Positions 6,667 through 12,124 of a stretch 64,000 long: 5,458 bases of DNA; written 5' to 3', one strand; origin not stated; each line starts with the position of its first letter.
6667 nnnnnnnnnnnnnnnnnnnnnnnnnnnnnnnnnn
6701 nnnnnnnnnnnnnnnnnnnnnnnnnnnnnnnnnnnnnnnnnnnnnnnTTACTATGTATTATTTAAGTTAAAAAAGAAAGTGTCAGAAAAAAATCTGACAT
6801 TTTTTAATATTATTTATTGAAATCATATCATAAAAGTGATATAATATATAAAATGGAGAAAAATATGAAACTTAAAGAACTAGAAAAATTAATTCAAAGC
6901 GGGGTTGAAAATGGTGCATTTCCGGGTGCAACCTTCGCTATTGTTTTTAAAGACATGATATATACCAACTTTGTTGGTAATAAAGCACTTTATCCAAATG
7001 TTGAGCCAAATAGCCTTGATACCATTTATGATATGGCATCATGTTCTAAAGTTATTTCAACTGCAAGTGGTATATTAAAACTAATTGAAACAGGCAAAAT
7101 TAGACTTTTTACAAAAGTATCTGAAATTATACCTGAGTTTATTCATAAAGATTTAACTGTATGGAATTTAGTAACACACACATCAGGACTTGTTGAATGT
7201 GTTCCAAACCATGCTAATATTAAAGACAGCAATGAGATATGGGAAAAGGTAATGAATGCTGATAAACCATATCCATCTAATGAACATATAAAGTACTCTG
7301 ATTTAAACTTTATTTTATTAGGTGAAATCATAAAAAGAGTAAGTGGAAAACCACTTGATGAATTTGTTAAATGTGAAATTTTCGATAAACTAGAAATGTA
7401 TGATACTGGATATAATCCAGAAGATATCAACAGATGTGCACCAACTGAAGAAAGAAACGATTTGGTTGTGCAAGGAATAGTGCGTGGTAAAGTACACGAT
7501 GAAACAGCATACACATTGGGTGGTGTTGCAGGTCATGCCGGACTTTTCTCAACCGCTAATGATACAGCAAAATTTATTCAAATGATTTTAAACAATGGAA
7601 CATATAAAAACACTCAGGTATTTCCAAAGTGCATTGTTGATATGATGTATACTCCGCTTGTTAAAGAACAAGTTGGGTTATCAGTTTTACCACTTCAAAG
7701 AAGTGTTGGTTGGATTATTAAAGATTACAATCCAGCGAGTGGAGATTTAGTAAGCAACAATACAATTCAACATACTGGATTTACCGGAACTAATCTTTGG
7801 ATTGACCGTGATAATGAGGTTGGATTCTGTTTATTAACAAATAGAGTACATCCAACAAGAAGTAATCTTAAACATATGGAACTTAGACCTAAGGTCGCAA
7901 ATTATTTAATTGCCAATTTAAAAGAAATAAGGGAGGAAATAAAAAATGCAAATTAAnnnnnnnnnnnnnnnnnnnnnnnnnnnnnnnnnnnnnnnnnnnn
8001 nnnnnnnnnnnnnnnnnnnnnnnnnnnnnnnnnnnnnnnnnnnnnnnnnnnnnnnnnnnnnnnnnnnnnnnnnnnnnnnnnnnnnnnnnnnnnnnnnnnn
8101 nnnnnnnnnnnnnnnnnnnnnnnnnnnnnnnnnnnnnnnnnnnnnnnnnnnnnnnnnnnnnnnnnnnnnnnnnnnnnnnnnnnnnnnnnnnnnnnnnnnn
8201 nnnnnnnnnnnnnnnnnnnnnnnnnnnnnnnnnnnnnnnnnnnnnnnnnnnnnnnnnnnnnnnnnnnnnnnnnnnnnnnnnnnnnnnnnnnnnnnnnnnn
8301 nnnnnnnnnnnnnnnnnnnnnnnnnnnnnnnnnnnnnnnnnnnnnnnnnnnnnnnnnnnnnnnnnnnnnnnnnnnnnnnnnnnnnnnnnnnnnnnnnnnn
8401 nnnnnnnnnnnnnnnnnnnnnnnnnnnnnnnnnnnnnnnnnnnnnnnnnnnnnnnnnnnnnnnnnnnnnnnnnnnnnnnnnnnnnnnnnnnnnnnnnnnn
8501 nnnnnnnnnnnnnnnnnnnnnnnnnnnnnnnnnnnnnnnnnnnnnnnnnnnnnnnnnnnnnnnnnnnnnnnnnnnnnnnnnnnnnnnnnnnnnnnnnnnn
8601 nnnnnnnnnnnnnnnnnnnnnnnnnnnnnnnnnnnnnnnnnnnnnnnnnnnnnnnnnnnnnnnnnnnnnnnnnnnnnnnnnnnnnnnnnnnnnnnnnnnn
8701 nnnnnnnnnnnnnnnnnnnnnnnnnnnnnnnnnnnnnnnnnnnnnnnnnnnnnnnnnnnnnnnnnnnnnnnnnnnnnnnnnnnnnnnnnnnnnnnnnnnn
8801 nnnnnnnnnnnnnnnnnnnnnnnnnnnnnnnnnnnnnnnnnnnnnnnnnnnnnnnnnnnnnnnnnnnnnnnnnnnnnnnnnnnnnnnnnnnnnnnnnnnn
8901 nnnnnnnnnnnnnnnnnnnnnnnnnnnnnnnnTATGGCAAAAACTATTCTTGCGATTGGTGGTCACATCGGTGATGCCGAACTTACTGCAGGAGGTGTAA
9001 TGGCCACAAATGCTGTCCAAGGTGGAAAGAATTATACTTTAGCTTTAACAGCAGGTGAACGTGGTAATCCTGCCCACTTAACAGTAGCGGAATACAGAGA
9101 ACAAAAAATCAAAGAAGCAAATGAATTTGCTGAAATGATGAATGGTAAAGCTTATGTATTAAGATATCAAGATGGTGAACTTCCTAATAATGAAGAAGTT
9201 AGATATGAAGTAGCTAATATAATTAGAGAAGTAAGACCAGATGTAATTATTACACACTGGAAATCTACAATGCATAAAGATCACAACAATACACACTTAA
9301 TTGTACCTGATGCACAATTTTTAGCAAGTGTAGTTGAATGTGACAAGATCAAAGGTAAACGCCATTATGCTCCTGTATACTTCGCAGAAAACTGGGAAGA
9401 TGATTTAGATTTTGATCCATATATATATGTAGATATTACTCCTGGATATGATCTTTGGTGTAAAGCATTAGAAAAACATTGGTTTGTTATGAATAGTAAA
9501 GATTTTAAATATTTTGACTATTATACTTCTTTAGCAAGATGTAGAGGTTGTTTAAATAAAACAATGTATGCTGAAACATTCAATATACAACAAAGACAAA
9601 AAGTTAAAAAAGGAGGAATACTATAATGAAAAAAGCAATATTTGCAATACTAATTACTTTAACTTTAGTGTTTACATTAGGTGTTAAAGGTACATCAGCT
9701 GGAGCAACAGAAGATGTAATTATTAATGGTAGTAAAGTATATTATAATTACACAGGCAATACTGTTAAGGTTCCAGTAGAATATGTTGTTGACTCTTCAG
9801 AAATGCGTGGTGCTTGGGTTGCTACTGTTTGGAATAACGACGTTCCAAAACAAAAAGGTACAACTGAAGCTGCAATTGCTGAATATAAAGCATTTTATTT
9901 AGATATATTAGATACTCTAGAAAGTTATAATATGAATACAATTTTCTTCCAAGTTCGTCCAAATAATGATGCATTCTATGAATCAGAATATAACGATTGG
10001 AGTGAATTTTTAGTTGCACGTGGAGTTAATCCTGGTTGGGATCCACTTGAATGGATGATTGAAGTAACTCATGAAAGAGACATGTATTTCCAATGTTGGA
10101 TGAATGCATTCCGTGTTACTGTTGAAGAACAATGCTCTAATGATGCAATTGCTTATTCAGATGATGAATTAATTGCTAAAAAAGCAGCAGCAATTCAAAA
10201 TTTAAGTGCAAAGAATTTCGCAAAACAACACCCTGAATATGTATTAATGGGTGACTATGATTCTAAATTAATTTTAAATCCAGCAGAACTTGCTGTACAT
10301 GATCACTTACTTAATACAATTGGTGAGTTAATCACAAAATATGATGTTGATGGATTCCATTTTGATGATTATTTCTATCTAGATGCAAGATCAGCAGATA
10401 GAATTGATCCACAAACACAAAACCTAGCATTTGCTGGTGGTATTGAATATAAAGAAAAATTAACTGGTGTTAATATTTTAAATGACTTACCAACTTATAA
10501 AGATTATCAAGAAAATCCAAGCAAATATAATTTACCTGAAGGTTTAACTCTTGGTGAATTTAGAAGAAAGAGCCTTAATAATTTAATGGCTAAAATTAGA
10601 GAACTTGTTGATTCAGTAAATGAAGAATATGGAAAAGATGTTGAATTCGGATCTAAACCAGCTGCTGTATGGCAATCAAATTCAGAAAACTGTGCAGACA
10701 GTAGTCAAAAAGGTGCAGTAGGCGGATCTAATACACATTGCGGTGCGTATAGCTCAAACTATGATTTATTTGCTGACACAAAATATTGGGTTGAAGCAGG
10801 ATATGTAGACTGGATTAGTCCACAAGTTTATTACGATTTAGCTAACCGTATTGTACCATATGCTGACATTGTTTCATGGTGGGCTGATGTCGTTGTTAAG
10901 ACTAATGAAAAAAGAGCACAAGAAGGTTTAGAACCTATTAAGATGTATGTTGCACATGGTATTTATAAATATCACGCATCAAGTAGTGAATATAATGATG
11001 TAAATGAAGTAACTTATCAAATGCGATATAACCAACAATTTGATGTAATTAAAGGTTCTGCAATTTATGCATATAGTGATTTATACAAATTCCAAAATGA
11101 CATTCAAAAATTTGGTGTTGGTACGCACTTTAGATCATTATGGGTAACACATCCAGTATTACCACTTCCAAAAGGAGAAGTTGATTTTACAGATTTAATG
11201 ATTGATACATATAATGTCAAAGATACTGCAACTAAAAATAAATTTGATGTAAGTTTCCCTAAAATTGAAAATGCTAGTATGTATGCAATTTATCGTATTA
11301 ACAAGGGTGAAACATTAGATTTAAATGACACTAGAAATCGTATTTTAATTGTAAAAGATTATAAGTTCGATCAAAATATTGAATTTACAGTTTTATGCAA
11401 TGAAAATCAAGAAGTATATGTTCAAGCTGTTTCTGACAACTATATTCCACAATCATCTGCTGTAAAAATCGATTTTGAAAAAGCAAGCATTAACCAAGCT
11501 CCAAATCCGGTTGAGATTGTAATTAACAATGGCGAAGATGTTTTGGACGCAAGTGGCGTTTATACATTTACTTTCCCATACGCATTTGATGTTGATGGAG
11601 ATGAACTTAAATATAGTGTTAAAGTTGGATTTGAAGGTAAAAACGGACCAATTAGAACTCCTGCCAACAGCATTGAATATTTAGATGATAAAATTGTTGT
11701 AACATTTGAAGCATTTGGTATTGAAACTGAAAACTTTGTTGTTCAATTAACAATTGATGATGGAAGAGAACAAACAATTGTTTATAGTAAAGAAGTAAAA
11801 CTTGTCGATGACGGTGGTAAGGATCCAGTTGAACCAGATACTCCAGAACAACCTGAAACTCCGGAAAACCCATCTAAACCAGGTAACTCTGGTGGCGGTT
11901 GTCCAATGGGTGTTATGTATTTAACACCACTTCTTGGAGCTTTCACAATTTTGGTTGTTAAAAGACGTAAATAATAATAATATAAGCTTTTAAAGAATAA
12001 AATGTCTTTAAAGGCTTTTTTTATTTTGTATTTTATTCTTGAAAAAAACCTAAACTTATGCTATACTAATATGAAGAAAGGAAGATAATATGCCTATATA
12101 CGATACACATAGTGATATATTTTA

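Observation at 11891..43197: Shared Gly-rich/Cys C-terminal tripartite tail on all five Sec-exported enzymes: candidate undescribed protein-sorting signal, no cognate processing enzyme in the window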

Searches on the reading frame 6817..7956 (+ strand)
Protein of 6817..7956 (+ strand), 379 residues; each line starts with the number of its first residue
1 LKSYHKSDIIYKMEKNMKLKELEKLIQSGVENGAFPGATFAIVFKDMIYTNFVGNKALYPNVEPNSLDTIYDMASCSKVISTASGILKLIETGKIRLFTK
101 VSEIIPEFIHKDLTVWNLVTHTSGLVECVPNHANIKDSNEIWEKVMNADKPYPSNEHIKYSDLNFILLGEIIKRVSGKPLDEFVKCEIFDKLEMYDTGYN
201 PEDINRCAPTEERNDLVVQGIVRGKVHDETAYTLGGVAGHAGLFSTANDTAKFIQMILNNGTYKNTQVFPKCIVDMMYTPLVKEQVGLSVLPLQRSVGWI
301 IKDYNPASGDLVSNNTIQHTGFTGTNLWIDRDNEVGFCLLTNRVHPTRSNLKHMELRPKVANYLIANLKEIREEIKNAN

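Call 69: search_protein_families(library=ncbifam, proteins=[window:6817-7956:+], max_evalue=0.00001)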
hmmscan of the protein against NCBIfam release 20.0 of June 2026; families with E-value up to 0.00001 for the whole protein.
window:6817-7956:+ (379 aa): 12 families
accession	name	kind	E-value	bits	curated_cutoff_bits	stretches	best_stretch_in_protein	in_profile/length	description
NF002968.0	PRK03642.1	equivalog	1.4e-42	146.1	385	1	16-346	37-398/432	penicillin binding protein PBP4B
NF007943.0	PRK10662.1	equivalog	3.7e-19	68.6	266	1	34-278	49-290/380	D-alanyl-D-alanine-carboxypeptidase/endopeptidase AmpH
NF052559.1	MthAcHydAcmB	equivalog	5.1e-13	48.5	550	1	164-279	178-291/391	methyl acetate hydrolase AcmB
NF033085.1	bla_class_C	equivalog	1e-11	44.3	415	1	23-259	9-236/356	class C beta-lactamase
NF045925.1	3-sucCA_synth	equivalog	3.9e-11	42.1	800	1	64-205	76-221/498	3-succinylated cholic acid synthase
NF045671.1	blaPNC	exception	1e-09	37.8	750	1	22-236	49-263/401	PNC family class C beta-lactamase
NF033406.1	blaMCA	exception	8.4e-09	34.9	750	1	30-316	48-318/390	MCA family class C beta-lactamase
NF038269.1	lipase_LipE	equivalog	1.4e-08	34.3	750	1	65-340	82-379/407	lipase LipE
NF000397.2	blaACC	exception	4.2e-08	32.6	850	1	20-197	31-208/385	ACC family cephalosporin-hydrolyzing class C beta-lactamase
NF033698.1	blaCSA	exception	9.7e-07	28.1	884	1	64-200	67-203/375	CSA family class C beta-lactamase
NF033700.1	blaCMA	exception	2.3e-06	26.9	887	1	63-203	66-206/375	CMA family class C beta-lactamase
NF033159.0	blaPAC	exception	4.5e-06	25.7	850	1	45-195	56-203/380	PAC family class C beta-lactamase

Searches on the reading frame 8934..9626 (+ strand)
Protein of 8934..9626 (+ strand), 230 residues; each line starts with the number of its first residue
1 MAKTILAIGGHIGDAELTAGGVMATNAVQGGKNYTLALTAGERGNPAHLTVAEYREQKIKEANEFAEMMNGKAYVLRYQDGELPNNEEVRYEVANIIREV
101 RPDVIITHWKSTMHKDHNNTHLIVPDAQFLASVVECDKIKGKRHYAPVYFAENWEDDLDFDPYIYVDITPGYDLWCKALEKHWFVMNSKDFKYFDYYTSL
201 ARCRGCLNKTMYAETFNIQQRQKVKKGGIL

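Call 69: search_protein_families(library=ncbifam, proteins=[window:8934-9626:+], max_evalue=0.00001)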
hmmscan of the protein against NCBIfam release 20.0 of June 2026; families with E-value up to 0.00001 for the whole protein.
window:8934-9626:+ (230 aa): 2 families
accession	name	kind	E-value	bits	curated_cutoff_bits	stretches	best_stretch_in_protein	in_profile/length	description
TIGR04001.1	thiol_BshB1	equivalog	1.4e-20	74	182.5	1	5-182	4-175/226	bacillithiol biosynthesis deacetylase BshB1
TIGR04000.1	thiol_BshB2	equivalog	6e-08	32.6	195.25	1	5-182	3-181/217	bacillithiol biosynthesis deacetylase BshB2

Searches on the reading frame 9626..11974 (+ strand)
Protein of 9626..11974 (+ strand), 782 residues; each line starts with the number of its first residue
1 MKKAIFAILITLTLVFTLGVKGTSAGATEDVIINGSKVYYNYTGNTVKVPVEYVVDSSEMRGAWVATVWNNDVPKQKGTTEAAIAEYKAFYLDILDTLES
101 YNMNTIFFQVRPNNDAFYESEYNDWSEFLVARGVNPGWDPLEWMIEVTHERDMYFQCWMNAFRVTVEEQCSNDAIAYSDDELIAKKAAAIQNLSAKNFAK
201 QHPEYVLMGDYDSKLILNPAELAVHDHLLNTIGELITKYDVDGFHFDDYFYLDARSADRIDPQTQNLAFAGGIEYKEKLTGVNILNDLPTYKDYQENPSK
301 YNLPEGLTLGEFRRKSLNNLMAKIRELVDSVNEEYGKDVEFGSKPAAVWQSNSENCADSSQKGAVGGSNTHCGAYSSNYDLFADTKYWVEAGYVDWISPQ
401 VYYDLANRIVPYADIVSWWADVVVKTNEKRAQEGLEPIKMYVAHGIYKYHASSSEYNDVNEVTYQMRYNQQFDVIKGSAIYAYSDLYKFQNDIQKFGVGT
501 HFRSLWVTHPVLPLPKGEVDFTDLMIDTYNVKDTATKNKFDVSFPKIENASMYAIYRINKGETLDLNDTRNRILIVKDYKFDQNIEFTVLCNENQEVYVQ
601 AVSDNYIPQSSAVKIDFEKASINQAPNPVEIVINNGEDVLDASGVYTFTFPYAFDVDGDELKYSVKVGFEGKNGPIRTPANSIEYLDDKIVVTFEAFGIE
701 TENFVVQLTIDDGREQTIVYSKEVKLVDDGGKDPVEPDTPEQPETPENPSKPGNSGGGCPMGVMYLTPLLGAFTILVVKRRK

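Call 8: search_protein_families(library=ncbifam, proteins=[window:9626-11974:+], max_evalue=0.1)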
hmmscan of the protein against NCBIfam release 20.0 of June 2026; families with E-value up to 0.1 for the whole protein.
window:9626-11974:+ (782 aa): 1 family
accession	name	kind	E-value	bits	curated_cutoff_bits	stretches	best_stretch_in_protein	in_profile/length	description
NF007046.0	PRK09499.1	equivalog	0.063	12.3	376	0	521-611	64-148/316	SPI-2 type III secretion system effector SifB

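Call 10: search_protein_families(library=pfam, proteins=[window:9626-11974:+], max_evalue=0.01)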
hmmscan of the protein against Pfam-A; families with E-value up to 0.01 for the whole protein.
window:9626-11974:+ (782 aa): 2 families
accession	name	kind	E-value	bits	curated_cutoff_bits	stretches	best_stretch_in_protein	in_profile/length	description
PF02638.21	GHL10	-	1.7e-38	132.9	27.9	1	59-427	1-287/311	Glycosyl hydrolase-like 10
PF21910.2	GH85_C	-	0.0027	18.5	27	1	534-618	13-92/95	GH85 endohexosaminidases, C-terminal domain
